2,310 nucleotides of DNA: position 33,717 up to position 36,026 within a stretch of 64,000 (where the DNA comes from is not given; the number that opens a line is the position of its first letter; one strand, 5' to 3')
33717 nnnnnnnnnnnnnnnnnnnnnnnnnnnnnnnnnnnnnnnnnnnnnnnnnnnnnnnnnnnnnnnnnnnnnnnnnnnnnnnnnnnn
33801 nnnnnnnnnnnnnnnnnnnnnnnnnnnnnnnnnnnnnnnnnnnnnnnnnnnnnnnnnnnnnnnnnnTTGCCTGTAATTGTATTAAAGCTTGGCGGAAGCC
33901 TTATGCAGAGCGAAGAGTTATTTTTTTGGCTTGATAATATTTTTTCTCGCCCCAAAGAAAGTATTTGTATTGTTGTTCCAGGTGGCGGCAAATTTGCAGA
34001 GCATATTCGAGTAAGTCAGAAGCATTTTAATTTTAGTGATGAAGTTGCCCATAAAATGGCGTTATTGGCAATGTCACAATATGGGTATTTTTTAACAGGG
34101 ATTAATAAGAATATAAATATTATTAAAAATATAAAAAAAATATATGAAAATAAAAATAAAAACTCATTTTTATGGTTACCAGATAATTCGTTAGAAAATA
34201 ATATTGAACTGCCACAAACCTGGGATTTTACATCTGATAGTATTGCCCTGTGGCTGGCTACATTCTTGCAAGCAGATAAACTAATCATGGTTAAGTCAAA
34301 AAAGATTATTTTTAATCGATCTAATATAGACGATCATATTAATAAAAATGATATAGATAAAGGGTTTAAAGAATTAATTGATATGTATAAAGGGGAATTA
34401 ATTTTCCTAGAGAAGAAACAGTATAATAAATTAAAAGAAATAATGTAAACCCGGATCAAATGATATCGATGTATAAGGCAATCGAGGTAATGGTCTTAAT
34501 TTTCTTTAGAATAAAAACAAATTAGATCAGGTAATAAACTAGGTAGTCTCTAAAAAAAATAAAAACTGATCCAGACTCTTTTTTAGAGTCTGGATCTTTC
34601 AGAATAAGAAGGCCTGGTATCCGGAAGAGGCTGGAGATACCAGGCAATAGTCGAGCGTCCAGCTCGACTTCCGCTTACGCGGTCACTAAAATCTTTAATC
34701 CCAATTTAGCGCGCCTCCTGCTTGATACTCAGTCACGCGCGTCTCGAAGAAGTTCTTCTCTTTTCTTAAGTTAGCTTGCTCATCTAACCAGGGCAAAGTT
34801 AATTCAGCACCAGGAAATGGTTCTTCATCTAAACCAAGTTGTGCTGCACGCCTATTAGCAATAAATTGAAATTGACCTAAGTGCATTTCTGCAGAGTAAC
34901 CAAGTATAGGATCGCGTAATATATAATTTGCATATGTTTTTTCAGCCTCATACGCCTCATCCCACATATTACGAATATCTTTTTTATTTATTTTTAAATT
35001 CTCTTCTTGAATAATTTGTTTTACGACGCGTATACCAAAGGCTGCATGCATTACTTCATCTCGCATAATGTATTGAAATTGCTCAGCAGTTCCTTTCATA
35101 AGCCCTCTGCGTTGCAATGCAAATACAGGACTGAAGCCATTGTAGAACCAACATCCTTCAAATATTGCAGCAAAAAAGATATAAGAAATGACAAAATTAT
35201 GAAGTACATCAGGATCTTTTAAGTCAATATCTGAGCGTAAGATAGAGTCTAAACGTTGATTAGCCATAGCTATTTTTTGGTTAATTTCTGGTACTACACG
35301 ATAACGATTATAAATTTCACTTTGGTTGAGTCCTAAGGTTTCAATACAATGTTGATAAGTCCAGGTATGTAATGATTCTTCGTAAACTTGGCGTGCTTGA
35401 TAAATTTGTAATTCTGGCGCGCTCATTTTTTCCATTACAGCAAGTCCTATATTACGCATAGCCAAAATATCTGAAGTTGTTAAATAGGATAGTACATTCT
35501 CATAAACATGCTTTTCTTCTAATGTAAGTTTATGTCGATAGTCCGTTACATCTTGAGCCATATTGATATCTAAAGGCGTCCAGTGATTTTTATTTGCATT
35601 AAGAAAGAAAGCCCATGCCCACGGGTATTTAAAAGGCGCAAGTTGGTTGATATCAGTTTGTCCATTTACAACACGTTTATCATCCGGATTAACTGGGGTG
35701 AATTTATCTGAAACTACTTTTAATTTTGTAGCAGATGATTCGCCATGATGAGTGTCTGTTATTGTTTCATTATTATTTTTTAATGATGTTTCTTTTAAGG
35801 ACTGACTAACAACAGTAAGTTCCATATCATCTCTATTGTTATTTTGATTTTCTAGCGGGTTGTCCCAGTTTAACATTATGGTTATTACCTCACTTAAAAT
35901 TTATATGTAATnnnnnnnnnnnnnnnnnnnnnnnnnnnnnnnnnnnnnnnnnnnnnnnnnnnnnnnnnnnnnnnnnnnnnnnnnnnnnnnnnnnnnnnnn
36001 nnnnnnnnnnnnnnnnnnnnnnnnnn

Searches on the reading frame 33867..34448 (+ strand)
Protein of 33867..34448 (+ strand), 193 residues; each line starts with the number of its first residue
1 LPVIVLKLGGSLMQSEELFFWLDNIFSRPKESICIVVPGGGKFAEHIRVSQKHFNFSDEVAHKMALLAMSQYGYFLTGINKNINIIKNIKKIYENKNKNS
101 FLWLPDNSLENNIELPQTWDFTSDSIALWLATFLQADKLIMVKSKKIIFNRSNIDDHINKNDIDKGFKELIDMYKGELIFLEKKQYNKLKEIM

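Call 32: search_protein_families(library=ncbifam, proteins=[window:33867-34448:+], max_evalue=0.00001)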
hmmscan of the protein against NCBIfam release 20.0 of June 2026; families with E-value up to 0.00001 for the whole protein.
window:33867-34448:+ (193 aa): 2 families
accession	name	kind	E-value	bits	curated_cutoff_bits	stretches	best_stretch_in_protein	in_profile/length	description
NF040622.1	MfnE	equivalog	1e-22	80.9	300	1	4-168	2-168/211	[5-(aminomethyl)furan-3-yl]methyl phosphate kinase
TIGR00761.1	argB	equivalog_domain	1.3e-06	28.1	151.3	0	121-165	154-200/231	acetylglutamate kinase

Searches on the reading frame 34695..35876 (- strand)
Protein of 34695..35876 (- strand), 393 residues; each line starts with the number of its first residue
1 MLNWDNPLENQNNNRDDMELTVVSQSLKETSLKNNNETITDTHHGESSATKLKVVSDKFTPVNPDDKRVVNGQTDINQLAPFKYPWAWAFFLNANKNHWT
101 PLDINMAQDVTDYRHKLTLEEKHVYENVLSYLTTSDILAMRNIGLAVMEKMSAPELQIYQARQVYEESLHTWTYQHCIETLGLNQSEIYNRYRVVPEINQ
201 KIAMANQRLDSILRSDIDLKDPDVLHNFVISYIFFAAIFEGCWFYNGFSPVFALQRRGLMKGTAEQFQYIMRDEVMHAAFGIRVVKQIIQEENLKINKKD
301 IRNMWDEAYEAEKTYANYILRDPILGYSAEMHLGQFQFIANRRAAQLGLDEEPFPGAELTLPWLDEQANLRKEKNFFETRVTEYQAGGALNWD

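Call 32: search_protein_families(library=ncbifam, proteins=[window:34695-35876:-], max_evalue=0.00001)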
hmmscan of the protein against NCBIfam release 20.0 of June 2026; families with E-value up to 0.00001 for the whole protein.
window:34695-35876:- (393 aa): 15 families
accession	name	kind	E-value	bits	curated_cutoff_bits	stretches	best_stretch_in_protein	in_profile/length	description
NF005550.0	PRK07209.1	equivalog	8e-105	350.9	309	1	1-393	1-383/383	ribonucleotide-diphosphate reductase subunit beta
NF007186.0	PRK09614.1-5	equivalog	5.2e-57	193.3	237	1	74-387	9-312/328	ribonucleotide-diphosphate reductase subunit beta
NF007184.0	PRK09614.1-3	equivalog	7.9e-57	193.1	310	1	61-388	16-340/346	ribonucleotide-diphosphate reductase subunit beta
NF009398.0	PRK12759.1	equivalog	3e-26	92.4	649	1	79-393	100-405/410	bifunctional gluaredoxin/ribonucleoside-diphosphate reductase subunit beta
NF006576.0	PRK09101.1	equivalog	7.7e-22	77.7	346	1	98-366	48-338/376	class Ia ribonucleoside-diphosphate reductase subunit beta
TIGR04171.1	RNR_1b_NrdF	exception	1e-16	61.1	355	1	90-386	17-303/316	class 1b ribonucleoside-diphosphate reductase subunit beta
NF006200.0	PRK08326.1-3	equivalog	4.4e-15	55.7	194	1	62-299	13-237/321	R2-like ligand-binding oxidase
NF007183.0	PRK09614.1-2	subfamily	6.7e-15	54.9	320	1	89-356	21-281/327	ribonucleotide-diphosphate reductase subunit beta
NF007185.0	PRK09614.1-4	equivalog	6.6e-11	42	525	1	96-350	27-267/320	ribonucleotide-diphosphate reductase subunit beta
NF007182.0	PRK09614.1-1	subfamily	2e-10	40.3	471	1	95-323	32-249/324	ribonucleotide-diphosphate reductase subunit beta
NF006198.0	PRK08326.1-1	subfamily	1.4e-09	37.6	274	1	95-304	35-240/308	R2-like ligand-binding oxidase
NF010572.0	PRK13965.1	subfamily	7.5e-09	35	486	1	95-321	45-260/337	class 1b ribonucleoside-diphosphate reductase subunit beta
NF006202.0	PRK08326.1-5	equivalog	1.9e-07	30.7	315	1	98-293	31-220/297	R2-like ligand-binding oxidase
NF006199.0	PRK08326.1-2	equivalog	6e-07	28.8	286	1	89-289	33-228/324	R2-like ligand-binding oxidase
NF010573.0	PRK13966.1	equivalog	7.1e-07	28.5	661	1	96-319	33-245/324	ribonucleotide-diphosphate reductase subunit beta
